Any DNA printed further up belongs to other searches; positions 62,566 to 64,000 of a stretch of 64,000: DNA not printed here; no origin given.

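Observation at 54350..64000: Second donor/transferase module: three DPM1-like synthases interleaved with four GT-C enzymes and two nucleotide-sugar epimerases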

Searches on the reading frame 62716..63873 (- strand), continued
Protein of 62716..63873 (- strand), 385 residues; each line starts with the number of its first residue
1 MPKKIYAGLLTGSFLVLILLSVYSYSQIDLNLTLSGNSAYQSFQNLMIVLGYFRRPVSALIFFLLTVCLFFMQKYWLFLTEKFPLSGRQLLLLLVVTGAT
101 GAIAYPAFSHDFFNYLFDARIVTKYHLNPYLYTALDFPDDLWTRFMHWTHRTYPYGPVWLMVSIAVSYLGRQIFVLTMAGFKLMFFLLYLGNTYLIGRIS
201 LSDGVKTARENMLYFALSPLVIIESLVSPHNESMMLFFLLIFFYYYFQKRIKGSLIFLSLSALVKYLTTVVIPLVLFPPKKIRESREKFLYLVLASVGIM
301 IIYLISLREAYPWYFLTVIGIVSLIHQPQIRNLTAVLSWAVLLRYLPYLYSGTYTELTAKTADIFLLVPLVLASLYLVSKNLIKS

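Call 31: find_homologous_proteins(query=window:62716-63873:-, max_evalue=0.00001)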
Query window:62716-63873:- (385 aa): 854 proteins with E <= 0.00001 among 8000 candidates; the best 120 are listed.
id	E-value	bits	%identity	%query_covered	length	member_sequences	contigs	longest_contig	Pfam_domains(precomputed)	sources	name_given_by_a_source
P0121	1.7e-242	822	100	100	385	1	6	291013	PF26314.1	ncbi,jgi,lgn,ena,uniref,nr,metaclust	ncbi:MAG: hypothetical protein UV73_C0001G0187 [Candidatus Gottesmanbacteria bacterium GW2011_GWA2_4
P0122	1.6e-128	447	58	100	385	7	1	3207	PF26314.1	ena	-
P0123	8.1e-126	438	57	97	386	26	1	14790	PF26314.1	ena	-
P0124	1.7e-96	342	48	95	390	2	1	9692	PF26314.1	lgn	-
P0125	2.0e-95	338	47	96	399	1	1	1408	PF26314.1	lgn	-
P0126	4.4e-95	337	50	92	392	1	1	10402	PF26314.1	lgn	-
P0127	3.1e-94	334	49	98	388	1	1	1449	PF26314.1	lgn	-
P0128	1.3e-93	332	48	93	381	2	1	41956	PF26314.1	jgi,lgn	-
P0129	2.6e-93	331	49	93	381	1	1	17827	PF26314.1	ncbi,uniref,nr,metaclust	ncbi:hypothetical protein A2W14_03930 [Candidatus Gottesmanbacteria bacterium RBG_16_37_8]|uniref:Gl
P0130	8.7e-93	330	47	98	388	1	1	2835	PF26314.1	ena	-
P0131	1.9e-92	329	46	98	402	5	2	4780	PF26314.1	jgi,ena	-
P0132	3.9e-92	328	47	98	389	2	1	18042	PF26314.1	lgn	-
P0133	5.4e-92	327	47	93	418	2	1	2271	PF26314.1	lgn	-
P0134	6.5e-92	327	47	97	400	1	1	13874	PF26314.1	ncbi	-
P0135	1.0e-91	326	51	80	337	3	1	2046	PF26314.1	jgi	-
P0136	1.0e-91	326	48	92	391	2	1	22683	PF26314.1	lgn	-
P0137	1.1e-91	326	49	97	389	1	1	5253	PF26314.1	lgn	-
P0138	2.0e-91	325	49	95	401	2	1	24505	PF26314.1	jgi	jgi:hypothetical protein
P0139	2.4e-91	325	49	92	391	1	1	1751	PF26314.1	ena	-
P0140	2.9e-91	325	51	92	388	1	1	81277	PF26314.1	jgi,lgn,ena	-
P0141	3.2e-91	324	47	100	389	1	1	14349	PF26314.1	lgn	-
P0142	4.7e-91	324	45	100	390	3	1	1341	PF26314.1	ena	-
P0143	6.8e-91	323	48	97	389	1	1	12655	PF26314.1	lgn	-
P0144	1.1e-90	323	49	93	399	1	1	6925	PF26314.1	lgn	-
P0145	1.4e-90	322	48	96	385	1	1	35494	PF26314.1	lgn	-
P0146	1.5e-90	322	47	93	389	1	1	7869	PF26314.1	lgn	-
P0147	1.6e-90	322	47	98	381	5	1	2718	PF26314.1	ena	-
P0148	1.6e-90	322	51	89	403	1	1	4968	PF26314.1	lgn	-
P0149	2.0e-90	322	47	98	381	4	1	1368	PF26314.1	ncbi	-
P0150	3.1e-90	321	47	91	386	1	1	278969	PF26314.1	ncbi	-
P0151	5.0e-90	321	48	81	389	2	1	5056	PF26314.1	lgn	-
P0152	1.1e-89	319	47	94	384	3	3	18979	PF26314.1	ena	-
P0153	1.4e-89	319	47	93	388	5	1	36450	PF26314.1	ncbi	-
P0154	1.6e-89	319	45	97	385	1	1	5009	PF26314.1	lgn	-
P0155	1.9e-89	319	49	92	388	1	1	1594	PF26314.1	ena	-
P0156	4.9e-89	317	47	91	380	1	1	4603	PF26314.1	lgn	-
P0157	6.8e-89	317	52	87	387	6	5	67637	PF26314.1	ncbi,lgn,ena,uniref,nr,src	ncbi:hypothetical protein A3D78_05610 [Candidatus Gottesmanbacteria bacterium RIFCSPHIGHO2_02_FULL_3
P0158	7.0e-89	317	48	92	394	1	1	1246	PF26314.1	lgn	-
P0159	9.0e-89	316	44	96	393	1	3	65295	PF26314.1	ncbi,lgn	-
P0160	1.2e-88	316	46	94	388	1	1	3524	PF26314.1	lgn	-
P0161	1.3e-88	316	49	96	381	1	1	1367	PF26314.1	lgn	-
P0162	1.9e-88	315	51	88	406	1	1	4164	PF26314.1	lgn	-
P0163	4.8e-88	314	49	88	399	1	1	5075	PF26314.1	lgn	-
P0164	5.9e-88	314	47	98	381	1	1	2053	PF26314.1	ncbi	-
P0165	6.2e-88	314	46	95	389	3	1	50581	PF26314.1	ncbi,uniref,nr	ncbi:hypothetical protein A3D03_02475 [Candidatus Gottesmanbacteria bacterium RIFCSPHIGHO2_02_FULL_4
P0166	7.0e-88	314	47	95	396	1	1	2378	PF26314.1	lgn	-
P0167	7.2e-88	313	46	95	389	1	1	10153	PF26314.1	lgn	-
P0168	8.3e-88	313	48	95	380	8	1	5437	PF26314.1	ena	-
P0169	9.6e-88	313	48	93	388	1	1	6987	PF26314.1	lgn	-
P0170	1.2e-87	313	47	93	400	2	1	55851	PF26314.1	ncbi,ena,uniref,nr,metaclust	ncbi:MAG: hypothetical protein UT63_C0003G0039 [Candidatus Gottesmanbacteria bacterium GW2011_GWC2_3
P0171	1.4e-87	313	49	95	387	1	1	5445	PF26314.1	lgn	-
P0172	1.5e-87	312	47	96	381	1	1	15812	PF26314.1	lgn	-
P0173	2.2e-87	312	45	97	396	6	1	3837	PF26314.1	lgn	-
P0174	2.3e-87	312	48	93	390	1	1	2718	PF26314.1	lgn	-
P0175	3.1e-87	311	46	95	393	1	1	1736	PF26314.1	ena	-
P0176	3.1e-87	311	47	93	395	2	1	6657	PF26314.1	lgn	-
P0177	3.6e-87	311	50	88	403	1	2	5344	PF26314.1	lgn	-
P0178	5.5e-87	311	48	91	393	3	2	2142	PF26314.1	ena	-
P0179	5.7e-87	311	45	92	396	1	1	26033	PF26314.1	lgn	-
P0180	6.3e-87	310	46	90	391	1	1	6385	PF26314.1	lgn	-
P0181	6.4e-87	310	48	90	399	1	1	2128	PF26314.1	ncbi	-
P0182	1.2e-86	309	46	96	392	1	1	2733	PF26314.1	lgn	-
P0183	1.5e-86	309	45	98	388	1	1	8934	PF26314.1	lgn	-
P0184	1.5e-86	309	50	91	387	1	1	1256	PF26314.1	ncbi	-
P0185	3.7e-86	308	45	97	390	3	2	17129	PF26314.1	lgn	-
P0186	1.0e-85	306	46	95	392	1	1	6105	PF26314.1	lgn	-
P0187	1.1e-85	306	45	99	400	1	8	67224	PF26314.1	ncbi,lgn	-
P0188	1.3e-85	306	45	94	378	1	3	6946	PF26314.1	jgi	jgi:hypothetical protein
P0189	1.4e-85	306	46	92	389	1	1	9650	PF26314.1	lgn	-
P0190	2.2e-85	305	44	96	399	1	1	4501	PF26314.1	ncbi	-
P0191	3.4e-85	305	47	96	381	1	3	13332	PF26314.1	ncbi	-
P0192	3.9e-85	304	48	90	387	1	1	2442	PF09594.17,PF26314.1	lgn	-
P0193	4.7e-85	304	48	88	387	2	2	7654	PF26314.1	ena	-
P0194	5.0e-85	304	43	93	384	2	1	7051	PF26314.1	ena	-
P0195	5.0e-85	304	45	96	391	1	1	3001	PF26314.1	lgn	-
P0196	5.2e-85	304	47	90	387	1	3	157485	PF26314.1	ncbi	-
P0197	5.6e-85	304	45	94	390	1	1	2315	PF26314.1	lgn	-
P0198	8.0e-85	303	46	95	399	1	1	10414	PF26314.1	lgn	-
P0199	8.5e-85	303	46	96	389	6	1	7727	PF26314.1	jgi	-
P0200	1.8e-84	302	46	87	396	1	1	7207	PF26314.1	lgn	-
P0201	2.0e-84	302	48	93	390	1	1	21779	PF26314.1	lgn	-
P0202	2.1e-84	302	47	92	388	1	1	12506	PF26314.1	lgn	-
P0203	2.7e-84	302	48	88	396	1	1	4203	PF26314.1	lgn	-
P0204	3.5e-84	301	47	91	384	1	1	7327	PF26314.1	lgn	-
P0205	4.7e-84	301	45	94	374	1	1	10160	PF26314.1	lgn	-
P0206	5.5e-84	301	47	91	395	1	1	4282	PF09594.17,PF26314.1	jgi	jgi:hypothetical protein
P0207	7.7e-84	300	42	93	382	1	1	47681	PF26314.1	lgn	-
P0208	1.2e-83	300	46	95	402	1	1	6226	PF26314.1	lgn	-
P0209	1.2e-83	300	46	93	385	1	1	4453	PF26314.1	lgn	-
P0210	1.2e-83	300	47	94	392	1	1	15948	PF26314.1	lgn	-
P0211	1.5e-83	299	45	99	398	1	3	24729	PF26314.1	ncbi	-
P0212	1.9e-83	299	47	93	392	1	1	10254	PF26314.1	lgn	-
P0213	2.4e-83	299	45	95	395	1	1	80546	PF26314.1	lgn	-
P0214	2.7e-83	298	44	97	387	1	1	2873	PF26314.1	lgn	-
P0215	4.3e-83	298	43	96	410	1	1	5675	PF26314.1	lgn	-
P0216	5.4e-83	297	48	89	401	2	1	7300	PF26314.1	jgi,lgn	-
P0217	5.6e-83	297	47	90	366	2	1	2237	PF26314.1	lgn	-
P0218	5.6e-83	297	45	97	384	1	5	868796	PF26314.1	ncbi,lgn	-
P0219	6.0e-83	297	46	87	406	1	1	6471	PF26314.1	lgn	-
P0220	6.7e-83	297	48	88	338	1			PF26314.1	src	-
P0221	1.1e-82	296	44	92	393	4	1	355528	PF26314.1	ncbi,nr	ncbi:polyprenol phosphomannose-dependent alpha 1,6 mannosyltransferase MptB [Patescibacteria group b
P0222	1.9e-82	296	46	94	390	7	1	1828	PF26314.1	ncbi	-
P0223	2.0e-82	296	46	92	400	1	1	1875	PF26314.1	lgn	-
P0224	2.6e-82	295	43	94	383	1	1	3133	PF26314.1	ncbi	-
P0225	2.7e-82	295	47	93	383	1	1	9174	PF26314.1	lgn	-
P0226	3.0e-82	295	45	96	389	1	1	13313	PF26314.1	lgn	-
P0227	6.7e-82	294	47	95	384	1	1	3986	PF26314.1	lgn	-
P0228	6.8e-82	294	44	95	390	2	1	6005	PF26314.1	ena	-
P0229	8.2e-82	294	46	92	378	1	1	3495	PF09594.17,PF26314.1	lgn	-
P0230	1.0e-81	293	42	94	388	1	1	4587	PF26314.1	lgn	-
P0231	1.5e-81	293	46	91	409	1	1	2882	PF26314.1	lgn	-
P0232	1.8e-81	292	46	87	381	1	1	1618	PF26314.1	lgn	-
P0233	2.4e-81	292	47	90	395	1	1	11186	PF26314.1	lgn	-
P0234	2.8e-81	292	48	91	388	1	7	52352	PF26314.1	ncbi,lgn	-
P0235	1.1e-80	290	46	89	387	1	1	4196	PF26314.1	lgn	-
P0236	1.3e-80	290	46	87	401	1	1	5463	PF26314.1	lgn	-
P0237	1.7e-80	289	43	94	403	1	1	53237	PF26314.1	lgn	-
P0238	1.9e-80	289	44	91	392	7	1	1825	PF26314.1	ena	-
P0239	2.3e-80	289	47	86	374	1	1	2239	PF26314.1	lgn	-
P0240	2.3e-80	289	46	89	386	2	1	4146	PF26314.1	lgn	-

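Call 43: predict_structure(alignment_id=A2)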
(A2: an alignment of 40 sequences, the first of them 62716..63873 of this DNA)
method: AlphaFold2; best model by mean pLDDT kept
length: 385 residues; sequences in the alignment: 40
mean_pLDDT: 92.3   pTM: 0.92
mean pLDDT of the five models: 92.3, 91.8, 91.4, 91.0, 90.7
residues with pLDDT >= 90: 306; 70-90: 60; 50-70: 16; < 50: 3
segments of 3 or more residues with pLDDT < 50: none
pLDDT, mean of each block of 10 residues (from residue 1): 98 98 80 69 88 93 98 97 96 96 78 90 94 90 71 84 95 90 96 99 97 98 95 98 97 97 95 88 86 97 94 97 97 98 95 93 97 94 77
secondary structure, 60 per line:
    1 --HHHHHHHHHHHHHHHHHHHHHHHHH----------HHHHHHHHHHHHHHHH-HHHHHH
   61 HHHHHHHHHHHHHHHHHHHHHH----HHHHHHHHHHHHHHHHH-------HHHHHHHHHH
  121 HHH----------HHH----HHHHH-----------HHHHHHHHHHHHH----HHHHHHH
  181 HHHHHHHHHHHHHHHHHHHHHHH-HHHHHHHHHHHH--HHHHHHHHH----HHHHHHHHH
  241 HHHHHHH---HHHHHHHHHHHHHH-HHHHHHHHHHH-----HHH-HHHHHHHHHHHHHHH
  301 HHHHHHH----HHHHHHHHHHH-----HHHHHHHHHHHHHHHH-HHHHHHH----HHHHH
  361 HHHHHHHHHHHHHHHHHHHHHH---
elements in order: H3-27 H38-53 H55-82 H87-103 H111-123 H141-145 H157-169 H174-203 H205-216 H219-227 H232-247 H251-264 H266-276 H286-307 H312-322 H328-343 H345-351 H356-382

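Call 47: fold_search(model_id=the predicted structure, library=pdb)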
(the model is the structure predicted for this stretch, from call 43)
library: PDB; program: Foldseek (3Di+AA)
matches with E <= 10: 205; with E <= 0.001: 0
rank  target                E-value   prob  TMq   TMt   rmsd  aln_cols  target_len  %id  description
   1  9s6s_A                1.1e-01  0.99  0.29  0.21  13.8       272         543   10  Ternary cryo-EM structure of human ALG9 with Dol25-PP-GlcNAc2Man6, Dol25-P-Man and Fab (released 2026-03-18)
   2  6z70_A                3.5e-01  0.14  0.16  0.14  23.9       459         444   13  Structure of the MATE family multidrug resistance transporter Aq_128 from Aquifex aeolicus in the outward-facing state (released 2021-12-01)
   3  9dm5                  3.7e-01  0.97  0.38  0.38  13.1       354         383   13  Product-Bound mannosyltransferase PimE (released 2025-06-25)
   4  9n9j_I                4.4e-01  0.80  0.29  0.18  13.6       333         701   16  Structure of a GRP94 folding intermediate engaged with a CCDC134- and FKBP11-bound secretory translocon (released 2025-11-19)
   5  3waj                  4.8e-01  0.80  0.27  0.14  17.5       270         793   13  Crystal structure of the Archaeoglobus fulgidus oligosaccharyltransferase (O29867_ARCFU) complex with Zn and sulfate (released 2013-10-30)
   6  9s6t_A                5.0e-01  0.57  0.29  0.24  15.4       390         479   14  Ternary cryo-EM structure of chicken ALG12 with Dol25-PP-GlcNAc2Man7, Dol25-P-Man, and Fab (released 2026-03-18)
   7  8agc_A                5.2e-01  0.87  0.33  0.20  18.6       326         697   11  Structure of yeast oligosaccharylransferase complex with lipid-linked oligosaccharide and non-acceptor peptide bound (released 2022-12-07)
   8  7p2l                  5.2e-01  0.13  0.17  0.16  26.2       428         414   13  thermostabilised 7TM domain of human mGlu5 receptor bound to photoswitchable ligand alloswitch-1 (released 2021-09-08)
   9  7s24                  5.6e-01  0.11  0.13  0.13  23.4       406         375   12  Crystal structure of the Na+/H+ antiporter NhaA at pH 6.5 (released 2022-08-10)
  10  8b6l_I                6.6e-01  0.47  0.27  0.17  19.4       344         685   14  Subtomogram average of the human Sec61-TRAP-OSTA-translocon (released 2022-12-07)
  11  6gxc_A                6.8e-01  0.63  0.30  0.18  18.1       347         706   11  Bacterial oligosaccharyltransferase PglB in complex with an inhibitory peptide and a reactive lipid-linked oligosaccha (released 2018-11-14)
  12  8agb_A                7.1e-01  0.90  0.38  0.24  11.9       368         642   12  Structure of yeast oligosaccharylransferase complex with lipid-linked oligosaccharide bound (released 2022-12-07)
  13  8zdz_A                7.1e-01  0.12  0.15  0.15  25.4       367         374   11  Drosophila mojavensis gustatory receptor 43a(Gr43a) in apo state (released 2024-10-30)
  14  8age_A                7.7e-01  0.57  0.28  0.18  14.8       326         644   14  Structure of yeast oligosaccharylransferase complex with acceptor peptide bound (released 2022-12-07)
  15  5cgd                  7.7e-01  0.08  0.14  0.14  26.4       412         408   11  Structure of the human class C GPCR metabotropic glutamate receptor 5 transmembrane domain in complex with the negative  (released 2015-08-12)
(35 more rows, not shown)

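Call 51: find_related_loci(query=A2, collection=genome_contigs, flank=10000)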
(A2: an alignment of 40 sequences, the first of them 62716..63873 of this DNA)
Query A2 (385 aa) in genome_contigs; peptide patterns used: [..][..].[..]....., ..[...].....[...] (x = any residue, [..] = any of these).
204 stretches matched a pattern; 180 encode a relative of the query (tblastn E <= 1e-3); the best 80 are kept; 80 distinct loci.
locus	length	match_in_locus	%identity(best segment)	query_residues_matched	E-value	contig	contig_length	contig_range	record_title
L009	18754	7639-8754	58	1-372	5e-121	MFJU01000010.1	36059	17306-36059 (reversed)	MAG: Candidatus Gottesmanbacteria bacterium RIFCSPLOWO2_01_FULL_42_22 rifcsplowo2_01_scaffold_1603, whole genome shotgun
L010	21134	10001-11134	48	1-381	2e-96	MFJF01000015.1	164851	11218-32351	MAG: Candidatus Gottesmanbacteria bacterium RIFCSPHIGHO2_01_FULL_40_15 rifcsphigho2_01_scaffold_256, whole genome shotgu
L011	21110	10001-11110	46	12-378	1e-94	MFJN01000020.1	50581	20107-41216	MAG: Candidatus Gottesmanbacteria bacterium RIFCSPHIGHO2_02_FULL_40_13 rifcsphigho2_02_scaffold_2145, whole genome shotg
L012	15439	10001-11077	50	15-373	2e-93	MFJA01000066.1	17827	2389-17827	MAG: Candidatus Gottesmanbacteria bacterium RBG_16_37_8 RBG_16_scaffold_6471, whole genome shotgun sequence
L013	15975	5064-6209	46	3-380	7e-93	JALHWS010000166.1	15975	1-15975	MAG: Candidatus Microgenomates bacterium isolate PFL108 seq_3894280, whole genome shotgun sequence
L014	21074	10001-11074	48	16-370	2e-92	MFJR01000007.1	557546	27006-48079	MAG: Candidatus Gottesmanbacteria bacterium RIFCSPLOWO2_01_FULL_39_12b rifcsplowo2_01_scaffold_21, whole genome shotgun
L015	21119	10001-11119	48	14-384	4e-92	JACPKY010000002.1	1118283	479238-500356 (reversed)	MAG: Candidatus Gottesmanbacteria bacterium isolate NC_groundwater_507_Ag_S-0.1um_40_14 S35_SO-1_scaffold_146377, whole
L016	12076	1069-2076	52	21-356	5e-89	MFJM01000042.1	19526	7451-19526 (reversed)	MAG: Candidatus Gottesmanbacteria bacterium RIFCSPHIGHO2_02_FULL_39_14 rifcsphigho2_02_scaffold_4564, whole genome shotg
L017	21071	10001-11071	44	16-370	5e-88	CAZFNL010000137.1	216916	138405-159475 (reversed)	MAG TPA_asm: uncultured Gammaproteobacteria bacterium isolate SRP271791_co1_7 genome assembly, contig: k141_45435, whole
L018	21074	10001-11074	44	16-371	5e-87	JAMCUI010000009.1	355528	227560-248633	MAG: Patescibacteria group bacterium isolate FK_Sedi_A_Bin.134 NODE_13_length_355528_cov_13.8818, whole genome shotgun s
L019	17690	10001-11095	44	12-372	1e-86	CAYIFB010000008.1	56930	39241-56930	MAG TPA_asm: uncultured Gammaproteobacteria bacterium isolate ERP119705_co19_135 genome assembly, contig: NODE_284_lengt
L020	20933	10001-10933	45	14-354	9e-87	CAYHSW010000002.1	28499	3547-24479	MAG TPA_asm: uncultured Gammaproteobacteria bacterium isolate ERP119705_co14_252 genome assembly, contig: NODE_1298_leng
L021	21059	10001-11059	46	15-364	4e-85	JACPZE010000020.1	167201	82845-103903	MAG: Candidatus Gottesmanbacteria bacterium isolate NC_groundwater_881_Pr1_S2p5_36_20 Montesol18_S2p5_coassembly_scaffol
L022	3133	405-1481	43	22-379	3e-85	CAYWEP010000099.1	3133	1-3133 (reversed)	MAG TPA_asm: uncultured Gammaproteobacteria bacterium isolate SRP269290_co3_1003 genome assembly, contig: NODE_52321_len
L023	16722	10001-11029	44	14-356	9e-84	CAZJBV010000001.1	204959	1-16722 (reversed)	MAG TPA_asm: uncultured Gammaproteobacteria bacterium isolate binchicken_co144_1014 genome assembly, contig: NODE_129_le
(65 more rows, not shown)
